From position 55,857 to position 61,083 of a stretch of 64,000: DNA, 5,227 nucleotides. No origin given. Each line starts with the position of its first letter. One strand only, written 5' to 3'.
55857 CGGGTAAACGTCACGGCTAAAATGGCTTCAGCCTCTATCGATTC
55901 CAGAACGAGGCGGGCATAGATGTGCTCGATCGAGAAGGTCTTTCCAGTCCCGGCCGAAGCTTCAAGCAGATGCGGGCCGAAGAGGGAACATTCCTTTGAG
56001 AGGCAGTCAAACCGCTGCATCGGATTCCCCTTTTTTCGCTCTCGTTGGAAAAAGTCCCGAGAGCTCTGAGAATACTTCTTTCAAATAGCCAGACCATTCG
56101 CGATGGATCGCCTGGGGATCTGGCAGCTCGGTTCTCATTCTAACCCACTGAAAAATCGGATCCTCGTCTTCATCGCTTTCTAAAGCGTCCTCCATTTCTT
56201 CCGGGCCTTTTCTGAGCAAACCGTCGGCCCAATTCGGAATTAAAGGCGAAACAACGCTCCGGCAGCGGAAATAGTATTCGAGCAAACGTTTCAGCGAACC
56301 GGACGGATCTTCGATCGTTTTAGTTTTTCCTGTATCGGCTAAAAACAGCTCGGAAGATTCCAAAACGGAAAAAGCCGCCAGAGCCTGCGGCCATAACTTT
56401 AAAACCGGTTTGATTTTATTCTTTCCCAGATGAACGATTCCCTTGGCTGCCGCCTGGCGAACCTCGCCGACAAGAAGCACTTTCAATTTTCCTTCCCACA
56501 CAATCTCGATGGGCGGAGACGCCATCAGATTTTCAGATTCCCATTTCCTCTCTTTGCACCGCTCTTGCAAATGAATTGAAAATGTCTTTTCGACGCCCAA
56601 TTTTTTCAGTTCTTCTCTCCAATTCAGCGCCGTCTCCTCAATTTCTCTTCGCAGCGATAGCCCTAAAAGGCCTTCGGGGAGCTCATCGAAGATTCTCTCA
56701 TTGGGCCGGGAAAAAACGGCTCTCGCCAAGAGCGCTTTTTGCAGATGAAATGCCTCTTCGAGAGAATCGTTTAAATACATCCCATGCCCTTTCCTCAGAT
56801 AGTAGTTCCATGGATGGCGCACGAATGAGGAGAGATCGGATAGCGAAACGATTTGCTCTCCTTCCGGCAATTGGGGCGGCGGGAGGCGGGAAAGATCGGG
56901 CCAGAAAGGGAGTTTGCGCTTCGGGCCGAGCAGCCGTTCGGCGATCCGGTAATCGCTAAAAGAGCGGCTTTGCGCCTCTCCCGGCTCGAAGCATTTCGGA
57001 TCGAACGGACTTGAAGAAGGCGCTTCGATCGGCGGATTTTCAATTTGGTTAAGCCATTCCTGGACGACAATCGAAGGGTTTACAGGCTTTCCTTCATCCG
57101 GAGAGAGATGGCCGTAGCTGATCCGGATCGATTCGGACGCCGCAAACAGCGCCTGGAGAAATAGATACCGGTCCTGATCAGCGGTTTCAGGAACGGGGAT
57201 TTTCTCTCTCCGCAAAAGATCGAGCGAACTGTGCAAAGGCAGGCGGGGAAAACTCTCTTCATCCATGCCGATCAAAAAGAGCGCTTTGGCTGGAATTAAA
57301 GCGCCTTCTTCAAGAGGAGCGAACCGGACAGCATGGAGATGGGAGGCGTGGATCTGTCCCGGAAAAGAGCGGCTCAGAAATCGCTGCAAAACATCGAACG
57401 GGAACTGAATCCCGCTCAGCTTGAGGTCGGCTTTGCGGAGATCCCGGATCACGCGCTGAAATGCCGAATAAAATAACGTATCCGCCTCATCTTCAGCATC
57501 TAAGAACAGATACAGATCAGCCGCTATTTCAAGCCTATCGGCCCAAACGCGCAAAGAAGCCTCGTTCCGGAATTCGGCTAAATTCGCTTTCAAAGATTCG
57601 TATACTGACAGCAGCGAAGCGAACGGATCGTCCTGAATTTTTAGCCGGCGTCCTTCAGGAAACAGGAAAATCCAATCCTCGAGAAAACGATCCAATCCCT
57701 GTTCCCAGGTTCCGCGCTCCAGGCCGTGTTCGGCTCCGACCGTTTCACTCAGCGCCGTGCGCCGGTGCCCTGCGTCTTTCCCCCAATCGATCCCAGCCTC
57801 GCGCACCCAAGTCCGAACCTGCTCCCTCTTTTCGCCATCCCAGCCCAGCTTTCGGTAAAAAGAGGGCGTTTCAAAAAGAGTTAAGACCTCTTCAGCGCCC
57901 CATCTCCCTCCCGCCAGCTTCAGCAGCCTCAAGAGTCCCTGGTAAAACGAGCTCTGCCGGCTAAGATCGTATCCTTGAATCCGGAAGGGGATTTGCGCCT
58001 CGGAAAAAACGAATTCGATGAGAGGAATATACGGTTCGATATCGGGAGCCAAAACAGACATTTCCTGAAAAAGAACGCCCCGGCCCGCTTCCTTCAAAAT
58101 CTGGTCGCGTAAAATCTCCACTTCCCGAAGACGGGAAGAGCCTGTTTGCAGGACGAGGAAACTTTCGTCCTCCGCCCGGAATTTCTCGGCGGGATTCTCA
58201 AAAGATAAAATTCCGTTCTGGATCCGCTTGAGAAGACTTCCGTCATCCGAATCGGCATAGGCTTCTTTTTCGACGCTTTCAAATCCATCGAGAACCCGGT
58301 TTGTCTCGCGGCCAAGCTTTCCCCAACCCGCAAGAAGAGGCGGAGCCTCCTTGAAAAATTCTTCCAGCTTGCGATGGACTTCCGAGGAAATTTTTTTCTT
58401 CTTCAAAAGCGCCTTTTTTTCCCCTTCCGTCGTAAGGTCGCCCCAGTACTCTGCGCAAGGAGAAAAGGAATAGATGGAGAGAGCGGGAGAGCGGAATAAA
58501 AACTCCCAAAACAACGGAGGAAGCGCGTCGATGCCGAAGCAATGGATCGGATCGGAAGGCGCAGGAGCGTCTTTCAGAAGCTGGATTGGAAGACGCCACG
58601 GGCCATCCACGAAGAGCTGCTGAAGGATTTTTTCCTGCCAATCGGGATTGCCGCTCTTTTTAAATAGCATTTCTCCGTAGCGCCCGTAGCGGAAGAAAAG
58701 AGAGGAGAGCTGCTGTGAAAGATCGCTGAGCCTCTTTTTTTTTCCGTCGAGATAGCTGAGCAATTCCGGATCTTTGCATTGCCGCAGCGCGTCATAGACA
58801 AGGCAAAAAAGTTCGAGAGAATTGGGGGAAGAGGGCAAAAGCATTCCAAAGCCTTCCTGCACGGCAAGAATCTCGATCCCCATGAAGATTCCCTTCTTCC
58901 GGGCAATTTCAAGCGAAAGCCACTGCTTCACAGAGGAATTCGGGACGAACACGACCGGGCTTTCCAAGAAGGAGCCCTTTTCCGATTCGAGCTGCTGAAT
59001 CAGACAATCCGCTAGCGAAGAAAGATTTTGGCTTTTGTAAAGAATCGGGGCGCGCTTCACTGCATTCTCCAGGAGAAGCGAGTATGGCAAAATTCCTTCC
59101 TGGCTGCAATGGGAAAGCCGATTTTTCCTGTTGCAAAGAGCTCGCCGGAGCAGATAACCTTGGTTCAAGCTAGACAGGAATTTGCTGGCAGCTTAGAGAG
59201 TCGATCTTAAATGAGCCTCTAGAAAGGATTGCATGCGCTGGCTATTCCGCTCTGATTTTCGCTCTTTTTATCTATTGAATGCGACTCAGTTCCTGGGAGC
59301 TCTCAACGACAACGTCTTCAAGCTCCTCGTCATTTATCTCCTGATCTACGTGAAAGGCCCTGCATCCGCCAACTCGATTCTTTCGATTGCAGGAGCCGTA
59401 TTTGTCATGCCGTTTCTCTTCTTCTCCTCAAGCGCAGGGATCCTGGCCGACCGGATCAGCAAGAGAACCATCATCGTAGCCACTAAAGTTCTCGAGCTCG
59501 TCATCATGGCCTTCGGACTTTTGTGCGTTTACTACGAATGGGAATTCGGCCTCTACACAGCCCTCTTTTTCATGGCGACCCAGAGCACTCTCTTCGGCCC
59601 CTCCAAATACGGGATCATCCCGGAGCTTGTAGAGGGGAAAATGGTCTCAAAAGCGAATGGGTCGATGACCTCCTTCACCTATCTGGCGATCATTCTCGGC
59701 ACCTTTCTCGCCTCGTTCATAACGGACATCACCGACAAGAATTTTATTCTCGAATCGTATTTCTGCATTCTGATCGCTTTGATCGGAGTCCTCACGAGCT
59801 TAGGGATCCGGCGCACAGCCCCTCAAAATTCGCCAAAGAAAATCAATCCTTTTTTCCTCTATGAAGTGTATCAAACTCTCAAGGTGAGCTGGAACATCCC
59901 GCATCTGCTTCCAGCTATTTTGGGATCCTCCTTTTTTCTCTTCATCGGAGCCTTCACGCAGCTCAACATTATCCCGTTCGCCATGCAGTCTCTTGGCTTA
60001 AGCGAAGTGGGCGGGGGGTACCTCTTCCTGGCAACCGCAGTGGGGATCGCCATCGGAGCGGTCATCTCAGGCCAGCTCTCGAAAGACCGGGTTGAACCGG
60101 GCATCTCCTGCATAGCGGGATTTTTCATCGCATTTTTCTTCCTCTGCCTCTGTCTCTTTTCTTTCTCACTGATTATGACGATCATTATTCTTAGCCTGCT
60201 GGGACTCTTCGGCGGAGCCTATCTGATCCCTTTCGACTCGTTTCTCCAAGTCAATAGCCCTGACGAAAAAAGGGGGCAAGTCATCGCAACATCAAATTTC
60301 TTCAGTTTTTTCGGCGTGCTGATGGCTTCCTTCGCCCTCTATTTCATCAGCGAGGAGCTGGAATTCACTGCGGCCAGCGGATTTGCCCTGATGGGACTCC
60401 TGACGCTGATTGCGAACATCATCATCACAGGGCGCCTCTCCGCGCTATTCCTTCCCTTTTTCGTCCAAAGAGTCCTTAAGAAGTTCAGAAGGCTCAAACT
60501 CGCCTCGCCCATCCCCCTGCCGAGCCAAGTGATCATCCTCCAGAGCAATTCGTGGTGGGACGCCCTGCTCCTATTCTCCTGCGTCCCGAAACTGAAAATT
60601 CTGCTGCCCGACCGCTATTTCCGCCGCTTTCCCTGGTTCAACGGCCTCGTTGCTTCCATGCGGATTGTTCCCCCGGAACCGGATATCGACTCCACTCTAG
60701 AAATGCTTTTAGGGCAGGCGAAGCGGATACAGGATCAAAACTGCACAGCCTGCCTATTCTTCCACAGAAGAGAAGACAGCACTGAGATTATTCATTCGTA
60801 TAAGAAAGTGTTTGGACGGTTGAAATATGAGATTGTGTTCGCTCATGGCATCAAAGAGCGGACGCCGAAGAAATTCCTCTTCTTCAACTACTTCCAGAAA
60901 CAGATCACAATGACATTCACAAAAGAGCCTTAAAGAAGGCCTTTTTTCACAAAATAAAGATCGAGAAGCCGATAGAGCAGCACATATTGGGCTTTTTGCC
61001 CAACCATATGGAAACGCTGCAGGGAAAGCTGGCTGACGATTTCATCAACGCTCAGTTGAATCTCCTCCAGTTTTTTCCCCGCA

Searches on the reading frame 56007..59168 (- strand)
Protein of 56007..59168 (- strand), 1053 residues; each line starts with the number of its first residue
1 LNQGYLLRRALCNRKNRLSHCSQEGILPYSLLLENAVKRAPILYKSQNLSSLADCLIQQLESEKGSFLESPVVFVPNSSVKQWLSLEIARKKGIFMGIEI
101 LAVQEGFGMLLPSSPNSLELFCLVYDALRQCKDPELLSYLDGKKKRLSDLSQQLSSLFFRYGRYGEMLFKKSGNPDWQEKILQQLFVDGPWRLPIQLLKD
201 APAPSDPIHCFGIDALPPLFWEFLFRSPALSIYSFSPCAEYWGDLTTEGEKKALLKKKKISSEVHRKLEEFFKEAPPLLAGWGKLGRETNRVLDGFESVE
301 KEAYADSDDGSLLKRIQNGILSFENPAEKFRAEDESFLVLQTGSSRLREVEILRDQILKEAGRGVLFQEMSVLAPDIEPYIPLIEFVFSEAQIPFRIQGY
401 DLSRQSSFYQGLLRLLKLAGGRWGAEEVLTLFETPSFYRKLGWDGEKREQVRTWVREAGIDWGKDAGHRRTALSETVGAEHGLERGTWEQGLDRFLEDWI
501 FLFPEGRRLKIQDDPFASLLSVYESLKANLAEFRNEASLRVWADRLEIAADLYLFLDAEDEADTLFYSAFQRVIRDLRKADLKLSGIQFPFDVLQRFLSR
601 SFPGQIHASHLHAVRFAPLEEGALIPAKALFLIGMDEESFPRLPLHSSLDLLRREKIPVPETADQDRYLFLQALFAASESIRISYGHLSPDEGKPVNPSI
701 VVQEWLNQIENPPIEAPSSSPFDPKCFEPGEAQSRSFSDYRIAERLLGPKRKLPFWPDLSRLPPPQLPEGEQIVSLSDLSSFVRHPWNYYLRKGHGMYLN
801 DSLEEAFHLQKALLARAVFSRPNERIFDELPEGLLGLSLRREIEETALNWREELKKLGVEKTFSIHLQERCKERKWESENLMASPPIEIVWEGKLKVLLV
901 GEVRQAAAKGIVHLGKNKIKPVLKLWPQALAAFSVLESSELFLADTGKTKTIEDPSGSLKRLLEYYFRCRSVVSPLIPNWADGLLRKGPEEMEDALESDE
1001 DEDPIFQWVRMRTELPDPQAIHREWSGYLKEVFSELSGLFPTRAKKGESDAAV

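Call 69: search_protein_families(library=pfam, proteins=[window:56007-59168:-], max_evalue=0.0001)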
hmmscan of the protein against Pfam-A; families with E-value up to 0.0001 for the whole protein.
window:56007-59168:- (1053 aa): 2 families
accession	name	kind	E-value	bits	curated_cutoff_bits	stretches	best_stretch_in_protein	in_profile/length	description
PF04257.20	Exonuc_V_gamma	-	2.8e-29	102.7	25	1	43-321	3-312/314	Exodeoxyribonuclease V, gamma subunit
PF17946.7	RecC_C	-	3.4e-07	30.8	22.6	1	774-978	4-191/202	RecC C-terminal domain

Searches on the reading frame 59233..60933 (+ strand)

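Call 69: search_protein_families(library=pfam, proteins=[window:59233-60933:+], max_evalue=0.0001)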
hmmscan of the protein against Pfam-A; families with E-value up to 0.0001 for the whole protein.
window:59233-60933:+ (566 aa): 2 families
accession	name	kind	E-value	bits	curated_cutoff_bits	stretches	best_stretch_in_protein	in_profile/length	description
PF07690.21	MFS_1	-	4.6e-24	85.4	33.4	1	45-365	29-346/347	Major Facilitator Superfamily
PF05977.19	MFS_3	-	3.1e-09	36.3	27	1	55-392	52-386/524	Transmembrane secretion effector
